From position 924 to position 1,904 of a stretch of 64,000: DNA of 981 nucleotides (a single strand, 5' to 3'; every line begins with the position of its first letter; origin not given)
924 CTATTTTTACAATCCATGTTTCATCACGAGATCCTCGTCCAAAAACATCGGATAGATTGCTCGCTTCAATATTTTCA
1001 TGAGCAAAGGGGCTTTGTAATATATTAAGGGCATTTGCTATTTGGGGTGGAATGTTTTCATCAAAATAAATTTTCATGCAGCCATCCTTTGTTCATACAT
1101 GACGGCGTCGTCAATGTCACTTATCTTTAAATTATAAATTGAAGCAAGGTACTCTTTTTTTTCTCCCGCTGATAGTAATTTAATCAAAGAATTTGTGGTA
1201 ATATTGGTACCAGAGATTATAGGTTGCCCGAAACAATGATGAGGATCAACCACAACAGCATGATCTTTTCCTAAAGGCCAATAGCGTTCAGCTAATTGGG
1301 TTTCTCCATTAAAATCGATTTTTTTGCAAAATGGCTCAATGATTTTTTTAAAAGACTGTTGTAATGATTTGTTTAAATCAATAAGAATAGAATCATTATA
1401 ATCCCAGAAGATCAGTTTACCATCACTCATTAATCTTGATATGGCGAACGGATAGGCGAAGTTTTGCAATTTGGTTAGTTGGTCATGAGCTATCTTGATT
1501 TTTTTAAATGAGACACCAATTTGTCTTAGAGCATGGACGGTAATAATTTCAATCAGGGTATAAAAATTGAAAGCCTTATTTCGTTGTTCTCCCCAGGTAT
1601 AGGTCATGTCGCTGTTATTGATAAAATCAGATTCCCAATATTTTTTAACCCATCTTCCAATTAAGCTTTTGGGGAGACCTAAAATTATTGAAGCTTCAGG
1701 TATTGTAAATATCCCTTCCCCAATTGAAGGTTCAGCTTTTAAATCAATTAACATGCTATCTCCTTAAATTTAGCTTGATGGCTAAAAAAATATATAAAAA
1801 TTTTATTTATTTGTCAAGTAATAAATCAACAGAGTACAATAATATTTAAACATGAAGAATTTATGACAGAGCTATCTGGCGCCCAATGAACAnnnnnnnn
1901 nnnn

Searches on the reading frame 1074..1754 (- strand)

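Call 61: search_protein_families(library=pfam, proteins=[window:1074-1754:-], max_evalue=0.001)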
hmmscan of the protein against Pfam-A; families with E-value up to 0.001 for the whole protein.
window:1074-1754:- (226 aa): 1 family
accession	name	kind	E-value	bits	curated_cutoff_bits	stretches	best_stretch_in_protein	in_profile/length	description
PF04255.20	DUF433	-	8.4e-12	45.2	23.6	1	167-220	1-55/56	Protein of unknown function (DUF433)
